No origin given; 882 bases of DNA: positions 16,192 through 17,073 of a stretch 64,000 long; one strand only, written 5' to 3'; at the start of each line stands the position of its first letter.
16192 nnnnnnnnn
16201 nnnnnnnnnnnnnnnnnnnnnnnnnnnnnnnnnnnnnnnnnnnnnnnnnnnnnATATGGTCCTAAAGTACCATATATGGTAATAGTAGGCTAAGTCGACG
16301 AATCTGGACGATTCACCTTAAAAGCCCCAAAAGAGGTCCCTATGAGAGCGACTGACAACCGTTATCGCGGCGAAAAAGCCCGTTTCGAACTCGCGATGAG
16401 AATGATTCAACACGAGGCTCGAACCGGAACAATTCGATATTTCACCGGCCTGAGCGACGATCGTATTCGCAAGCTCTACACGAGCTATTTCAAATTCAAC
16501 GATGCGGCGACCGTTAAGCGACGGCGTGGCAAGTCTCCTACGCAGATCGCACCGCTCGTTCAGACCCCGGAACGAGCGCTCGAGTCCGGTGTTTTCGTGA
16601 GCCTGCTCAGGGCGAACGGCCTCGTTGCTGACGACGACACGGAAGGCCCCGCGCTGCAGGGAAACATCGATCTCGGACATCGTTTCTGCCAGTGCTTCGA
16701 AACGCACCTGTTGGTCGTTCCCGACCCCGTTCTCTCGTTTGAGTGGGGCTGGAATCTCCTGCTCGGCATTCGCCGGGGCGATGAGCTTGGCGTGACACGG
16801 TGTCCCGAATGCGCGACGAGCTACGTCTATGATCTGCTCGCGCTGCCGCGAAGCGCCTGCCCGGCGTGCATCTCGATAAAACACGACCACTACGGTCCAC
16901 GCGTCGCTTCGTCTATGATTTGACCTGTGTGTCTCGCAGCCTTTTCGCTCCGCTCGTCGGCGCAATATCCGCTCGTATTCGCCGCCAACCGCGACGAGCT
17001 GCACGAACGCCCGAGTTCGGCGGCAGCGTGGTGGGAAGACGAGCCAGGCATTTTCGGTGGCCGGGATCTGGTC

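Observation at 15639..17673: Divergently encoded FlhD-like / FlhC-like regulator pair with no flagellar or mobile-element context, coupled to an NRDE (TANGO2-like) gene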

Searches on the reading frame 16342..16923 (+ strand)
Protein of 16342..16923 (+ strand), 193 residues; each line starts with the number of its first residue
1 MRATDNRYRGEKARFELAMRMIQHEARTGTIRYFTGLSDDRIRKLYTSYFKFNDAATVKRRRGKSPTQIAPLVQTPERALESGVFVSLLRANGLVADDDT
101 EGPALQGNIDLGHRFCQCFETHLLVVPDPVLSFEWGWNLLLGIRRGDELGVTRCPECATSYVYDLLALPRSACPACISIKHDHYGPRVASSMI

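Call 3: search_protein_families(library=pfam, proteins=[window:16342-16923:+], max_evalue=1)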
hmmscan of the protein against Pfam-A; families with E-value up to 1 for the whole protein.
window:16342-16923:+ (193 aa): 2 families
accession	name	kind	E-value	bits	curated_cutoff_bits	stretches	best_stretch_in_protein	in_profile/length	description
PF05280.16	FlhC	-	0.0047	17.2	27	0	11-47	9-45/173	Flagellar transcriptional activator (FlhC)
PF05029.18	TIMELESS_C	-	0.076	13.7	23.8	1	61-100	30-71/88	Timeless PAB domain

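Call 4: search_protein_families(library=ncbifam, proteins=[window:16342-16923:+], max_evalue=1)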
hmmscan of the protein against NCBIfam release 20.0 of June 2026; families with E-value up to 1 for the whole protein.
window:16342-16923:+ (193 aa): 2 families
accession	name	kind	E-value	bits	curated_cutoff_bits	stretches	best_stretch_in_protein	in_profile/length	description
NF009365.1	PRK12722.1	equivalog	0.003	17.3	216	1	11-47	7-43/170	flagellar transcriptional regulator FlhC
TIGR02098.1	MJ0042_CXXC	domain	0.075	12.7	20.9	1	152-162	3-13/38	MJ0042-type zinc finger domain-containing protein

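Call 8: find_homologous_proteins(query=window:16342-16923:+)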
Query window:16342-16923:+ (193 aa): 2022 proteins with E <= 0.001 among 2147 candidates; the best 120 are listed.
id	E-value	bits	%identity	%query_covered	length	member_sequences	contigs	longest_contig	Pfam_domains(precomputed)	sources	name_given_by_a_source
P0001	3.9e-128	443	100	100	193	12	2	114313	-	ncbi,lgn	-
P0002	1.5e-103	363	80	100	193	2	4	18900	-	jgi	jgi:hypothetical protein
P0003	2.6e-102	359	84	93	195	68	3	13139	-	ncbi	ncbi:MAG: hypothetical protein V3S94_00370 [Gammaproteobacteria bacterium]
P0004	4.3e-102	358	80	99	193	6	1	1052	-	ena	-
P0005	7.7e-102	357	79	100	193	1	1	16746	-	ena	-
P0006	1.0e-101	357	83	93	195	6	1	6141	-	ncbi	-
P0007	1.8e-100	353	78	100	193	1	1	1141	-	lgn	-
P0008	3.5e-100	352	83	93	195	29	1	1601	-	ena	-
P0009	2.0e-99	349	80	96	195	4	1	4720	-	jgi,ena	-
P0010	5.7e-98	344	77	100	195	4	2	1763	-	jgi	-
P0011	7.1e-94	331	76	96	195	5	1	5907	-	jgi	-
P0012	2.3e-93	329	77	94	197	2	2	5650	-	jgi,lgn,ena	-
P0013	3.0e-92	326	83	86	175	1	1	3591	-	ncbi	-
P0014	6.8e-92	325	73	95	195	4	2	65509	-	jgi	-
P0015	7.0e-92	325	73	95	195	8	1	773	-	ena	-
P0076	6.2e-83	295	72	93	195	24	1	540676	PF05280.17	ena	-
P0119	3.8e-81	289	69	93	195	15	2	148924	PF05280.17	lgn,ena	-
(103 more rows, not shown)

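Call 14: search_solved_structures(query=A2, max_evalue=10, show_alignments=3)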
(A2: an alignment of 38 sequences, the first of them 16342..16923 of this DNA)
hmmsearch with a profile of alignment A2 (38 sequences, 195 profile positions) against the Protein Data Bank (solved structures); distinct sequences matched with E-value up to 10: 2.
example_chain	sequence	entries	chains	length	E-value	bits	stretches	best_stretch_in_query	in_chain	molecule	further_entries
8j56_C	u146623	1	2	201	0.037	16.6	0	124-167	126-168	Flagellar transcriptional regulator FlhC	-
2avu_E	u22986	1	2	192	0.76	12.3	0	11-47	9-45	Flagellar transcriptional activator flhC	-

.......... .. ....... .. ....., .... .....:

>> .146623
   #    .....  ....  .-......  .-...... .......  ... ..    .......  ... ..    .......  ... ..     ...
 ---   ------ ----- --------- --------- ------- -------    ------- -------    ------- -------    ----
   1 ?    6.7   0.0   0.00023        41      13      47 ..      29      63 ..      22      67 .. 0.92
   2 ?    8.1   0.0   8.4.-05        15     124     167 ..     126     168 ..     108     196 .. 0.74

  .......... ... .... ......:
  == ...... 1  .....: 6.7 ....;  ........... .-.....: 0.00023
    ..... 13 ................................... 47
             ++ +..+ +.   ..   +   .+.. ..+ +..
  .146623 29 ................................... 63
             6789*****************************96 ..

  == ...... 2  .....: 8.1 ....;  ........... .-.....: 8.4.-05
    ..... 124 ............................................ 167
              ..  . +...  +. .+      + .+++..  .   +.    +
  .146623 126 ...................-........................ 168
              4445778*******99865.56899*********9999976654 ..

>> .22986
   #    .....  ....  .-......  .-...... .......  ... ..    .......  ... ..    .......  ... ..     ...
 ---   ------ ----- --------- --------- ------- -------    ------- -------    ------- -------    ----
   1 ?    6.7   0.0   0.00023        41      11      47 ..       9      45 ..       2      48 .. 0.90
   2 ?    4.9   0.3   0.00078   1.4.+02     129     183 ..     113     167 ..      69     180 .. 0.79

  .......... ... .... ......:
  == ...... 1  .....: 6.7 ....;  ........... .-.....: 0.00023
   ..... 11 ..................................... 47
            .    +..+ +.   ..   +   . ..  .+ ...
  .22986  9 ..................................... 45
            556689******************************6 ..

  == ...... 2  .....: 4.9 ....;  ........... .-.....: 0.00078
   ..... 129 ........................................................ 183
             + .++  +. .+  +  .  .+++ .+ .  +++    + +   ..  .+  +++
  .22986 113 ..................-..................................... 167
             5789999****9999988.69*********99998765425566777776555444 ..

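Call 15: search_protein_families(library=pfam, alignment_id=A2, max_evalue=0.1)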
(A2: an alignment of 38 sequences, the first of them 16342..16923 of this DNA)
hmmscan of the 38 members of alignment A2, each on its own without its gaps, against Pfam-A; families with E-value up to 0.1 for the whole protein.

A. member 1, window:16342-16923:+ (193 aa): 2 families
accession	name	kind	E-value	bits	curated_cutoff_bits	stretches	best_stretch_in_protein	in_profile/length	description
PF05280.16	FlhC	-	0.0047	17.2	27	0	11-47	9-45/173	Flagellar transcriptional activator (FlhC)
PF05029.18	TIMELESS_C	-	0.076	13.7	23.8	0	61-100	30-71/88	Timeless PAB domain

B. families by the number of members that match (of 38 scanned): 7 families
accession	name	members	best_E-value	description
PF05280.16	FlhC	32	7.2e-06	Flagellar transcriptional activator (FlhC)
PF23458.2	DUF7130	1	0.038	Domain of unknown function (DUF7130)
PF13453.11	Zn_ribbon_TFIIB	1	0.069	Transcription factor zinc-finger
PF05029.18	TIMELESS_C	1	0.076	Timeless PAB domain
PF03454.20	MoeA_C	1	0.08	MoeA C-terminal region (domain IV)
PF12647.12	RNHCP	1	0.084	RNHCP domain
PF12172.15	zf-ChsH2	1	0.086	ChsH2, rubredoxin-like zinc ribbon domain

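Call 18: find_related_loci(query=A2, collection=genome_contigs, flank=6000)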
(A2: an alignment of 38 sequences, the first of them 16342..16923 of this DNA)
Query A2 (193 aa) in genome_contigs; peptide patterns used: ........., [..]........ (x = any residue, [..] = any of these).
599 stretches matched a pattern (row limit reached: there are more); 584 encode a relative of the query (tblastn E <= 1e-3); the best 80 are kept; 80 distinct loci.
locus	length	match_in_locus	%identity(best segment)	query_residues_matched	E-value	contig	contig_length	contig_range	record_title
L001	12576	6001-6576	80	1-192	7e-107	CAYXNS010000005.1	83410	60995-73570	MAG TPA_asm: uncultured Gammaproteobacteria bacterium isolate SRP308112_co1_437 genome assembly, contig: NODE_201_length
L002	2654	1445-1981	85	1-179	6e-109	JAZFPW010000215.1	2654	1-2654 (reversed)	MAG: Gammaproteobacteria bacterium isolate MT2bin.14 MT2bin.14_215, whole genome shotgun sequence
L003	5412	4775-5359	78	1-189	2e-104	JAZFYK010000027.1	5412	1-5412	MAG: Gammaproteobacteria bacterium isolate MT5bin.29 MT5bin.29_27, whole genome shotgun sequence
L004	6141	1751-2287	83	1-179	6e-104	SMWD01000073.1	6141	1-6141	MAG: Gammaproteobacteria bacterium isolate N075bin67 k141_865967, whole genome shotgun sequence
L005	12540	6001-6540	82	1-180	3e-102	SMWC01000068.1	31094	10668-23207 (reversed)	MAG: Gammaproteobacteria bacterium isolate N075bin72 k141_478157, whole genome shotgun sequence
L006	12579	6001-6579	76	1-193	2e-101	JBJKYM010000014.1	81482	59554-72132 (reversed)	MAG: Candidatus Rariloculaceae bacterium isolate LRMED-395 Gammaproteobacteria-LRMED-395-C260, whole genome shotgun sequ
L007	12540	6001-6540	74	1-180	1e-92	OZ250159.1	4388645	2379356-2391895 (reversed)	MAG: Candidatus Rariloculaceae bacterium isolate d7988692-1f91-4a51-bf50-90d1cd8d1283 genome assembly, chromosome: 1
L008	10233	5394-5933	72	1-180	1e-89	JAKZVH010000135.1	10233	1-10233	MAG: Gammaproteobacteria bacterium isolate Langseth_MAG_00106 Langseth_MAG_00106_000000000135, whole genome shotgun sequ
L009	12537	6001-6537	70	1-179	1e-88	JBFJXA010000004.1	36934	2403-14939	MAG: Gammaproteobacteria bacterium isolate Mix_sand19.2022.05.G.37 k141_109723_length_36934_cov_15.3602, whole genome sh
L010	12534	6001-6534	72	1-179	8e-87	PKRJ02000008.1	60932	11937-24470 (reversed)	MAG: Gammaproteobacteria bacterium isolate ZC4RG20 NODE_274_length_60932_cov_24.192831, whole genome shotgun sequence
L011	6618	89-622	72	1-179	1e-86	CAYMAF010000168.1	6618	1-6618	MAG TPA_asm: uncultured Gammaproteobacteria bacterium isolate SRP268622_co1_360 genome assembly, contig: NODE_28787_leng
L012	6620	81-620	68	1-180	3e-86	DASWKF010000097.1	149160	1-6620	MAG TPA_asm: Gammaproteobacteria bacterium isolate SMAG_U2915 k141_2827929, whole genome shotgun sequence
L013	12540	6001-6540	70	1-180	1e-85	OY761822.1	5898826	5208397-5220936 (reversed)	MAG: Gammaproteobacteria bacterium isolate 26270776-605d-492c-ad89-c005c466fdfd genome assembly, chromosome: 1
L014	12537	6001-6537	68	1-179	2e-85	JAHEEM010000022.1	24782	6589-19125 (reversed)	MAG: Rhodospirillaceae bacterium isolate Ww272 NODE_3416_length_24782_cov_2.854548, whole genome shotgun sequence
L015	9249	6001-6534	70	1-179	8e-85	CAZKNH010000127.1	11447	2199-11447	MAG TPA_asm: uncultured Gammaproteobacteria bacterium isolate SRP268622_co1_209 genome assembly, contig: NODE_13322_leng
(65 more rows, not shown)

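Call 24: predict_structure(alignment_id=A2)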
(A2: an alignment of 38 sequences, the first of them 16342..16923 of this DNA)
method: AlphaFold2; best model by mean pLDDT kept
length: 193 residues; sequences in the alignment: 38
mean_pLDDT: 52.3   pTM: 0.35
mean pLDDT of the five models: 52.3, 47.5, 45.4, 45.2, 43.2
residues with pLDDT >= 90: 0; 70-90: 27; 50-70: 68; < 50: 98
segments of 3 or more residues with pLDDT < 50: 1-4, 64-84, 91-96, 98-139, 141-148, 183-193
pLDDT, mean of each block of 10 residues (from residue 1): 50 73 62 74 80 62 44 40 48 45 31 29 46 46 46 61 54 62 45 38
secondary structure, 60 per line:
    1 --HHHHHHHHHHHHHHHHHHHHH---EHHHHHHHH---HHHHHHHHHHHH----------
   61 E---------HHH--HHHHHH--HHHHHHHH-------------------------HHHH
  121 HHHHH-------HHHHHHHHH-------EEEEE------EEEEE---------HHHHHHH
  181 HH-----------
elements in order: H3-23 H28-35 H39-50 H76-81 H84-91 H117-125 H133-141 E149-153 E160-164 H174-182

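Call 36: search_protein_representatives(alignment_id=A2)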
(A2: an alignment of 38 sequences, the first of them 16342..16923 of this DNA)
Query: 38 sequences, 195 profile positions. Proteins with E-value up to 0.001 (for the whole library): 805; up to 1e-10: 495; up to 1e-30: 74. The best 150 are listed.
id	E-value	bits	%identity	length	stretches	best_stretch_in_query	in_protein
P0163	6.1e-72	257.4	-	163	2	1-114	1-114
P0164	4.4e-71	254.6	-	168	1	1-127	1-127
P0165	4.7e-65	234.9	-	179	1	1-177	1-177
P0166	2.5e-56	206.5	-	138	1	21-128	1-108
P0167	8.2e-56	204.7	-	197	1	1-183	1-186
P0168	6.9e-54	198.5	-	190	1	1-178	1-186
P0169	1.1e-52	194.6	-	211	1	1-114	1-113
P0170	1.8e-52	193.8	-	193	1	1-184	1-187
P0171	2.1e-52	193.7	-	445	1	21-128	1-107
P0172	9.5e-50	185.0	-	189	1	1-181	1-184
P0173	2.9e-47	176.9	-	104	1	1-93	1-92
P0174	3.1e-47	176.7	-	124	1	1-87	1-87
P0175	4.0e-47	176.4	-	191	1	1-178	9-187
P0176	1.9e-46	174.2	-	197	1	1-141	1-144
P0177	1.9e-46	174.2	-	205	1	1-184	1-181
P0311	6.4e-25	104.0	-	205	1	1-185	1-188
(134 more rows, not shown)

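Call 38: search_protein_families(library=pfam, alignment_id=A3, max_evalue=0.01)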
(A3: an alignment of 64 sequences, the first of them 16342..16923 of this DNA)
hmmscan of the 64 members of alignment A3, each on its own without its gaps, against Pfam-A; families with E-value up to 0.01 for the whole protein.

A. member 1, window:16342-16923:+ (193 aa): 1 family
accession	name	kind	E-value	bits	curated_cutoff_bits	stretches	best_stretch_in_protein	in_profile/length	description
PF05280.16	FlhC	-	0.0047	17.2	27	0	11-47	9-45/173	Flagellar transcriptional activator (FlhC)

B. families by the number of members that match (of 64 scanned): 5 families
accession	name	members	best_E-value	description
PF05280.16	FlhC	45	2.9e-10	Flagellar transcriptional activator (FlhC)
PF19575.5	HTH_58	1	0.00045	Helix-turn-helix domain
PF07295.17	DUF1451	1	0.0018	Zinc-ribbon containing domain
PF13248.11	Zn_ribbon_3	1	0.0034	zinc-ribbon domain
PF08300.18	HCV_NS5a_1a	1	0.0073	Hepatitis C virus non-structural 5a zinc finger domain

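Call 39: search_solved_structures(query=A3, max_evalue=10, show_alignments=2)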
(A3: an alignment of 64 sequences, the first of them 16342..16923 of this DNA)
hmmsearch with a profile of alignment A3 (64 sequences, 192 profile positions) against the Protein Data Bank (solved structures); distinct sequences matched with E-value up to 10: 15.
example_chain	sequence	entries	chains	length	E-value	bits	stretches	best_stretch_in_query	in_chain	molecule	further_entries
8j56_C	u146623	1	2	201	7.6e-12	48.2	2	117-185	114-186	Flagellar transcriptional regulator FlhC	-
2avu_E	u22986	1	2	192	1e-09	41.3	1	4-187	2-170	Flagellar transcriptional activator flhC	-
4qiw_P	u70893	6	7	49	0.045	16.3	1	151-182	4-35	DNA-directed RNA polymerase subunit P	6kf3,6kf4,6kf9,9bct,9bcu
8hmc_A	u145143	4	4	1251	0.11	15.1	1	149-184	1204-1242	Intraflagellar transport protein 122 homolog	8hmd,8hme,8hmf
6az3_m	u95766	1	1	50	0.19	14.3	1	142-183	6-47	Ubiquitin-60S ribosomal protein L40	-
6zu5_SBB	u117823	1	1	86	0.37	13.3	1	152-179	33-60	eS27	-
36ro_B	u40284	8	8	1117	0.41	13.2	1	137-184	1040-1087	DNA-directed RNA polymerase subunit beta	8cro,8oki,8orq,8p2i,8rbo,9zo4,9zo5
8hkx_S27A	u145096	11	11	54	0.51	12.9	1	149-178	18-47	30S ribosomal protein S27ae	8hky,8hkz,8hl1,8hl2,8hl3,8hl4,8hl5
36ro_P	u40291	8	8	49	1.2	11.7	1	152-182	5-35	DNA-directed RNA polymerase subunit Rpo12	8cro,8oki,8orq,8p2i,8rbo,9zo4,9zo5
4qiw_B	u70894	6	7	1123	1.3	11.5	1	137-184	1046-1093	DNA-directed RNA polymerase | DNA-directed RNA polymerase subunit beta | DNA-directed RNA polymerase subunit B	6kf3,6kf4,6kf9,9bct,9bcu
2kiz_A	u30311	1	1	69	1.5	11.3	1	135-183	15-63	E3 ubiquitin-protein ligase Arkadia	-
5lg0_A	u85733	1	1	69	1.7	11.2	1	135-183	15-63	E3 ubiquitin-protein ligase Arkadia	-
6scy_A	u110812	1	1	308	2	10.9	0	153-186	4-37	[4Fe-4S]-dependent U34-ARNt thiolase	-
7p2k_A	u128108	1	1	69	2.1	10.9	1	135-183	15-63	E3 ubiquitin-protein ligase Arkadia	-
5lg7_A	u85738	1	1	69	2.7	10.5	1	135-183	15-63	E3 ubiquitin-protein ligase Arkadia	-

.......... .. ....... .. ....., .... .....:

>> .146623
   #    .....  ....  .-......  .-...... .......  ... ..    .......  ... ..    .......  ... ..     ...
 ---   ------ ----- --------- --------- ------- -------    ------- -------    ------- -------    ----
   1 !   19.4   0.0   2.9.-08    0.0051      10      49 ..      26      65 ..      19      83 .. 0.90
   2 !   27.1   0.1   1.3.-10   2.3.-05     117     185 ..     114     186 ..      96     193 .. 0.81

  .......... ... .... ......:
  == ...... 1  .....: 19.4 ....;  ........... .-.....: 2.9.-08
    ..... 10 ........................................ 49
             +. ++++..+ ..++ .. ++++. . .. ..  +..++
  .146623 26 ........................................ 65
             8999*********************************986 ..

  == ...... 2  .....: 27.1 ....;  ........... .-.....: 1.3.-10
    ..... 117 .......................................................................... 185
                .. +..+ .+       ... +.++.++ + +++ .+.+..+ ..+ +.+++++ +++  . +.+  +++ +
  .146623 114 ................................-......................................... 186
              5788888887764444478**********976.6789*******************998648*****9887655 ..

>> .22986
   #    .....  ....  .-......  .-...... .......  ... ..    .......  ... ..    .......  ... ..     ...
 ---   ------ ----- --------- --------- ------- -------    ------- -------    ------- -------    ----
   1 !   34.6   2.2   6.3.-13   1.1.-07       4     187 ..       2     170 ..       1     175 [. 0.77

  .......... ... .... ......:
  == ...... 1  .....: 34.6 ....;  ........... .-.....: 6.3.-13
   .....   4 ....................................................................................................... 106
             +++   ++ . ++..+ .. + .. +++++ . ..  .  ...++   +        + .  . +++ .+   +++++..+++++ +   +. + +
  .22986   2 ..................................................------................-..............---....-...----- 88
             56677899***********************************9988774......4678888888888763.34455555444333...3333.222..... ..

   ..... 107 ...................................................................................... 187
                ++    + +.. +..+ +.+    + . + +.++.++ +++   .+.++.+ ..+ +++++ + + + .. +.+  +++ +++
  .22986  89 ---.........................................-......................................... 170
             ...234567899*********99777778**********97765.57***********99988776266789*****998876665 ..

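Call 40: find_encoding_contigs(protein=P0311, flank=6000, max_places=3)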
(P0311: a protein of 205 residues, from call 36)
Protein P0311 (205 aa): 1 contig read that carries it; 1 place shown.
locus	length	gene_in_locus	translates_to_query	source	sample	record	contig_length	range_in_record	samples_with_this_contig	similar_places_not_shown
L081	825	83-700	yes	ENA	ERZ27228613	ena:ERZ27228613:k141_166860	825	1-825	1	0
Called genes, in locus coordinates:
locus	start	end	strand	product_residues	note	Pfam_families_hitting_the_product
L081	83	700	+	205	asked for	-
